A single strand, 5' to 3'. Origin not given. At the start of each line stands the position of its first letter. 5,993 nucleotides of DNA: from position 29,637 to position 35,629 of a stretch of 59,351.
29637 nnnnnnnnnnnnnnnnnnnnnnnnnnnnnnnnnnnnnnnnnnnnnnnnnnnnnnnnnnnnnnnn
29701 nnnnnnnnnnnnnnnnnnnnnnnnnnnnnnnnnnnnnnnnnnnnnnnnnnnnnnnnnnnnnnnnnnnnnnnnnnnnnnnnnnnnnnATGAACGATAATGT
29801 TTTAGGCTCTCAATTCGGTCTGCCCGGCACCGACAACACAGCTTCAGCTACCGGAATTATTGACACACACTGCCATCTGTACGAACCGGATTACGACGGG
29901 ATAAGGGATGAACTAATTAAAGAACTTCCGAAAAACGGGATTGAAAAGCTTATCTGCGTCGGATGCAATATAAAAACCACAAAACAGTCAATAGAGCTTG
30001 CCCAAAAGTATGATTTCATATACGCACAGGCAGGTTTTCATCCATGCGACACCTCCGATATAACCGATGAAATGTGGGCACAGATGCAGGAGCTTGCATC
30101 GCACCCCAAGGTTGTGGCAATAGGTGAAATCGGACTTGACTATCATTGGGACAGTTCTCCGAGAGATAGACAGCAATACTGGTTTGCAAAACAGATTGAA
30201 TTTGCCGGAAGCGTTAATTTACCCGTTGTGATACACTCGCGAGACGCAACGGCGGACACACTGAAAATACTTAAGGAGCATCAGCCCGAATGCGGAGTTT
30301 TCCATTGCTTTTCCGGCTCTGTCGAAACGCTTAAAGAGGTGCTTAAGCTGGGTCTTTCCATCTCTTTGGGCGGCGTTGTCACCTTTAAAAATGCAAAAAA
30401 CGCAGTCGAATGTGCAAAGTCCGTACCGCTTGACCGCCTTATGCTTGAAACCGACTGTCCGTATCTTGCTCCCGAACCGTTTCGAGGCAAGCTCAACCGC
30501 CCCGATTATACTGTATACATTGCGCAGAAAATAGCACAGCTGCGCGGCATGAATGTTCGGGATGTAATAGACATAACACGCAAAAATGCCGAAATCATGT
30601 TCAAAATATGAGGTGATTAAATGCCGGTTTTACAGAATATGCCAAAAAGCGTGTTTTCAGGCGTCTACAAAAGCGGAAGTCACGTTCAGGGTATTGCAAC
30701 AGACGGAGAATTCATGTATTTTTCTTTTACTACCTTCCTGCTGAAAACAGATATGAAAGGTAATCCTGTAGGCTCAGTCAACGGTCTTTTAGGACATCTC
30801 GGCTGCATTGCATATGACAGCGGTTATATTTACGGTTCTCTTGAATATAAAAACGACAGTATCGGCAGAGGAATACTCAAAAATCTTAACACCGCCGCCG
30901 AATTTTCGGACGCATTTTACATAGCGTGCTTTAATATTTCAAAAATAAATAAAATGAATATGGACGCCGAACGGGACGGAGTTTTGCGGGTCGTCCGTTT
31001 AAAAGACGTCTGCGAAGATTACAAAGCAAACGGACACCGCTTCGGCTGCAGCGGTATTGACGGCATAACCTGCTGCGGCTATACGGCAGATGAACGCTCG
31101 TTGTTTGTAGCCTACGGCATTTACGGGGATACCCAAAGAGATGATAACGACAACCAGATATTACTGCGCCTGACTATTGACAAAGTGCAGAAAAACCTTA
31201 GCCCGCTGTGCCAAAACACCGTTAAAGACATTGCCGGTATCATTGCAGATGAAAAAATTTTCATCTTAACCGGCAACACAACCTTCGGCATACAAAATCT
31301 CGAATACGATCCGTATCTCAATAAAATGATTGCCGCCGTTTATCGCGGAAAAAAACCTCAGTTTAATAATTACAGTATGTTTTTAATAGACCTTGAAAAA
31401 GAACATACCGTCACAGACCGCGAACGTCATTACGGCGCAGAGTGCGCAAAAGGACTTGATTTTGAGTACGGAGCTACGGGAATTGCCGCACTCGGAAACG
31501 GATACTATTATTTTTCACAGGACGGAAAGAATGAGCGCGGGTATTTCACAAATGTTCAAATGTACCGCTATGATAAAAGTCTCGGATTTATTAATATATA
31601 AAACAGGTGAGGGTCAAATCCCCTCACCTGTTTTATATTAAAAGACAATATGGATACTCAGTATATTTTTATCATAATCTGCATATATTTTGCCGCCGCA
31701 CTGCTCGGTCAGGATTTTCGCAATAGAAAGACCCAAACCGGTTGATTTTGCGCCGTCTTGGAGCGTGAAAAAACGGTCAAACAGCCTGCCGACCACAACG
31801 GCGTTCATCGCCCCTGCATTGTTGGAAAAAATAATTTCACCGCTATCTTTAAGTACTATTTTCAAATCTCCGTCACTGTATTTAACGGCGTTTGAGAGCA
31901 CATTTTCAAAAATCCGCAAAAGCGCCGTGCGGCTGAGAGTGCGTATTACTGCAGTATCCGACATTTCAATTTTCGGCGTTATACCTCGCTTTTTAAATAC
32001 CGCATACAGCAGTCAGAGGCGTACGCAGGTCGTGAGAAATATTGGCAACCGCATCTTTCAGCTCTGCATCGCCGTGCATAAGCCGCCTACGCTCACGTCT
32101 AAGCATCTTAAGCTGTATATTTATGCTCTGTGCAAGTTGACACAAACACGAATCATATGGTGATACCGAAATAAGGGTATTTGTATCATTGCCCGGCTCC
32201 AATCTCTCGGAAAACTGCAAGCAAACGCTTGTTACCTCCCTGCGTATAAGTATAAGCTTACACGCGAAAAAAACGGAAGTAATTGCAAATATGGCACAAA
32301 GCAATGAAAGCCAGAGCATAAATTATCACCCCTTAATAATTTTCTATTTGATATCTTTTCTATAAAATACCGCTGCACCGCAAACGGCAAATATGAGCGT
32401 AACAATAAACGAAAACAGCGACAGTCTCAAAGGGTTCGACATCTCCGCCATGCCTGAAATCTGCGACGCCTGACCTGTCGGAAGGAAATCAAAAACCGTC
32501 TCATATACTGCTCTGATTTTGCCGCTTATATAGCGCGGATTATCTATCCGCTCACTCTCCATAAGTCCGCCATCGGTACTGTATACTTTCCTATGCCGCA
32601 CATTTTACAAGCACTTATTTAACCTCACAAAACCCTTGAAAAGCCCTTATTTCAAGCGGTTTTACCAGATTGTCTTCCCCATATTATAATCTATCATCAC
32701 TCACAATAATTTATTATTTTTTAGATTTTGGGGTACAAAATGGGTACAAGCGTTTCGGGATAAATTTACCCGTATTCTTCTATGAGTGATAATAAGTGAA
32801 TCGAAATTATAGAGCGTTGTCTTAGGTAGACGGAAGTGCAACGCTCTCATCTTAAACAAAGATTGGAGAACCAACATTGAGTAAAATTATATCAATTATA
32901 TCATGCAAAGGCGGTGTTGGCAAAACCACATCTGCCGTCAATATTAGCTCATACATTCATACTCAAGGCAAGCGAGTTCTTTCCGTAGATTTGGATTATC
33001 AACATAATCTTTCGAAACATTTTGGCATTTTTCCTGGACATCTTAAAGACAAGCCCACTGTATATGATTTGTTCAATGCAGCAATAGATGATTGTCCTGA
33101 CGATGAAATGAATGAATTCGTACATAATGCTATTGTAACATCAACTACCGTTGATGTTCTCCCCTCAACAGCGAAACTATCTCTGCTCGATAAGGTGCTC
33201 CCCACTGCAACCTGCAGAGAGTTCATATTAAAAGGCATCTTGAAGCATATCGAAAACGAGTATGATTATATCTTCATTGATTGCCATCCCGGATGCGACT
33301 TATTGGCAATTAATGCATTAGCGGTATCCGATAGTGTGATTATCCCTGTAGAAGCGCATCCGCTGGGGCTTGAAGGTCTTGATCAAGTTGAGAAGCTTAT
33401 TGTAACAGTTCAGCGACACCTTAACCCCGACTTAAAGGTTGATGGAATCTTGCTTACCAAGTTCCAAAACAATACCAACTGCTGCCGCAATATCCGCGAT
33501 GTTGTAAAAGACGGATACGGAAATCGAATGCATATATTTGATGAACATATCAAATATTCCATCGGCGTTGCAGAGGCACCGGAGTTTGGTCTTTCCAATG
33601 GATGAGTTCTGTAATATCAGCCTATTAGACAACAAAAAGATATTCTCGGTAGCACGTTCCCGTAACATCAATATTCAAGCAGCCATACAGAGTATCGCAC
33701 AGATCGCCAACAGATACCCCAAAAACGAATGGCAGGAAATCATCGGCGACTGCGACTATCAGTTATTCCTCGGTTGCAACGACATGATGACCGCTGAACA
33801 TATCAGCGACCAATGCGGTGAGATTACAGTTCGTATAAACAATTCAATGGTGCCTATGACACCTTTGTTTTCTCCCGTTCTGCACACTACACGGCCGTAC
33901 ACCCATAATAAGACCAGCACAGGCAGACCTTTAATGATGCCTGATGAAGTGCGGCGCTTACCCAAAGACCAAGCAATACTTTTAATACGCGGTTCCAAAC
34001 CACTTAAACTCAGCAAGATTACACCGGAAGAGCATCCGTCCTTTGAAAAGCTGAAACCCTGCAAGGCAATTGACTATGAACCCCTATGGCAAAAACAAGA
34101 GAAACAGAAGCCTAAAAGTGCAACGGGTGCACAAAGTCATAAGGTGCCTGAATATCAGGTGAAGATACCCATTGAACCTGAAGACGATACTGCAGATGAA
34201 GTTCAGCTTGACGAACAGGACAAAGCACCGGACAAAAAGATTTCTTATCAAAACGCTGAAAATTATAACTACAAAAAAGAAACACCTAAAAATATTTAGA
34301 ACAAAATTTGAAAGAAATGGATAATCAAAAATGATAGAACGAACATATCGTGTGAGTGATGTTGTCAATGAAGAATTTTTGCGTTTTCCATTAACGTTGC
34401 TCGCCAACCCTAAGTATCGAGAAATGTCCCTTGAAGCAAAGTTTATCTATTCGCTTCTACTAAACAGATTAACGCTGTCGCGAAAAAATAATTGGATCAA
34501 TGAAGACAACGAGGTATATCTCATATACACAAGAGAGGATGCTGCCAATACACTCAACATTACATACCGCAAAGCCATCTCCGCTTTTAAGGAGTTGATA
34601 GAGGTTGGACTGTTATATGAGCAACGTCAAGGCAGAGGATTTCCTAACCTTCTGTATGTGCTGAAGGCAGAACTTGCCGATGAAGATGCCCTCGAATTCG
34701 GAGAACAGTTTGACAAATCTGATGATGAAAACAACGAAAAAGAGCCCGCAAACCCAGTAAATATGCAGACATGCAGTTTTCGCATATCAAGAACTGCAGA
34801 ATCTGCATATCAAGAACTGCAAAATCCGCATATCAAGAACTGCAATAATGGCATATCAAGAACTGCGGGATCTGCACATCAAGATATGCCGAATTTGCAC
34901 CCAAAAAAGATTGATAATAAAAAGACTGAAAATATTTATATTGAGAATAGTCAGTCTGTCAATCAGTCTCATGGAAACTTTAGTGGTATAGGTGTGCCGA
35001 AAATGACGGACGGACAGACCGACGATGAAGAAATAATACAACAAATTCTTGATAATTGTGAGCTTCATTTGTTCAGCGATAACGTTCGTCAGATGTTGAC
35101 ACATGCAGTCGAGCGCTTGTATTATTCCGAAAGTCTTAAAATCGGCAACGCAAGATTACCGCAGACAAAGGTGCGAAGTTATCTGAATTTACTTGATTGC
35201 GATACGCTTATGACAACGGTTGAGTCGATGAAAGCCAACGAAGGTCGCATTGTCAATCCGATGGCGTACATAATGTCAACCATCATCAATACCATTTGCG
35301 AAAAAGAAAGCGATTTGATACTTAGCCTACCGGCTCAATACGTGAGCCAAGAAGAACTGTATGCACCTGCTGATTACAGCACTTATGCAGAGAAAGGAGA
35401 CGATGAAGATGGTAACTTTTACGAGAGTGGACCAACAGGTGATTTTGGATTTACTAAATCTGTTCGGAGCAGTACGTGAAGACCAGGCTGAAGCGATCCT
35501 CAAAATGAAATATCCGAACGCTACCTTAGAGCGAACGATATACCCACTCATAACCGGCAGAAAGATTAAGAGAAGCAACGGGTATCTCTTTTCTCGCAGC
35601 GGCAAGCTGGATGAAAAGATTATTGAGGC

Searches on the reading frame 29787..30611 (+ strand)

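Call 18: search_protein_families(library=pfam, proteins=[window:29787-30611:+], max_evalue=0.001)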
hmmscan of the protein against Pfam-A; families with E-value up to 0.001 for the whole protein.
window:29787-30611:+ (274 aa): 1 family
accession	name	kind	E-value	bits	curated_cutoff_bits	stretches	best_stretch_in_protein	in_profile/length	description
PF01026.27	TatD_DNase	-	2.7e-87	292.8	27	1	25-273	1-253/253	TatD related DNase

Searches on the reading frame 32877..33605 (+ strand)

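Call 18: search_protein_families(library=pfam, proteins=[window:32877-33605:+], max_evalue=0.001)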
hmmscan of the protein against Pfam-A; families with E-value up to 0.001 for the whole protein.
window:32877-33605:+ (242 aa): 8 families
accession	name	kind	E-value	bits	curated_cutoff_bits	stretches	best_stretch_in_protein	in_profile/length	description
PF13614.12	AAA_31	-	3.1e-47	161.2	27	1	2-188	1-177/177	AAA domain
PF01656.29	CbiA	-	5.1e-20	72.1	25.4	1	5-239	1-123/125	CobQ/CobB/MinD/ParA nucleotide binding domain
PF02374.21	ArsA_ATPase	-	1.2e-09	38.3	24.3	1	7-140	5-136/305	Anion-transporting ATPase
PF10609.15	ParA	-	6.1e-09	36.1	27.1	1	2-40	3-41/246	NUBPL iron-transfer P-loop NTPase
PF09140.17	MipZ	-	7.5e-09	35.7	20.7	1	5-48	3-46/262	ATPase MipZ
PF07015.17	VirC1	-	1.3e-06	28.4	24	0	3-47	2-46/231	VirC1 protein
PF06564.18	CBP_BcsQ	-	5.1e-05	23.3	21.3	1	3-159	2-146/234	Cellulose biosynthesis protein BcsQ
PF00142.24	Fer4_NifH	-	6.7e-05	22.9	25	1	8-47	5-44/271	4Fe-4S iron sulfur cluster binding proteins, NifH/frxC family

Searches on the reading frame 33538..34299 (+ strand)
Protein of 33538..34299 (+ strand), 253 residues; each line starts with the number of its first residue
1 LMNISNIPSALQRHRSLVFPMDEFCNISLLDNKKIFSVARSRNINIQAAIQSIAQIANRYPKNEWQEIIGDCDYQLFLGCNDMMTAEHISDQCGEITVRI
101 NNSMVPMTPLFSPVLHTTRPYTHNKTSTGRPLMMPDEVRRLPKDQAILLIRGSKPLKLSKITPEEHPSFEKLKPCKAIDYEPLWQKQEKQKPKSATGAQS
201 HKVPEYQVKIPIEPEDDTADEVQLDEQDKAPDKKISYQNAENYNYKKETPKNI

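Call 18: search_protein_families(library=pfam, proteins=[window:33538-34299:+], max_evalue=0.001)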
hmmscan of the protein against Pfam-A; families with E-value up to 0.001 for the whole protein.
window:33538-34299:+ (253 aa): 3 families
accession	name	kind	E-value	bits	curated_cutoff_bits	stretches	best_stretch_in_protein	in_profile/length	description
PF12696.13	TraG-D_C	-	1.6e-27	96.3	22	1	17-143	2-126/126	TraM recognition site of TraD and TraG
PF02534.20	T4SS-DNA_transf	-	2.5e-23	83.1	20.1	1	14-161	301-443/468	Type IV secretory system Conjugative DNA transfer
PF10412.15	TrwB_AAD_bind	-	3.6e-11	43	20.5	1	12-155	241-380/387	Type IV secretion-system coupling protein DNA-binding domain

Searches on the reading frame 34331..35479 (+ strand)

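Call 18: search_protein_families(library=pfam, proteins=[window:34331-35479:+], max_evalue=0.001)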
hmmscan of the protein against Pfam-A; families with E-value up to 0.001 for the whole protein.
window:34331-35479:+ (382 aa): 1 family
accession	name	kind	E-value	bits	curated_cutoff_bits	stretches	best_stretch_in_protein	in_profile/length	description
PF06970.17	RepA_N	-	8.7e-23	80.5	30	1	15-89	2-76/76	Replication initiator protein A (RepA) N-terminus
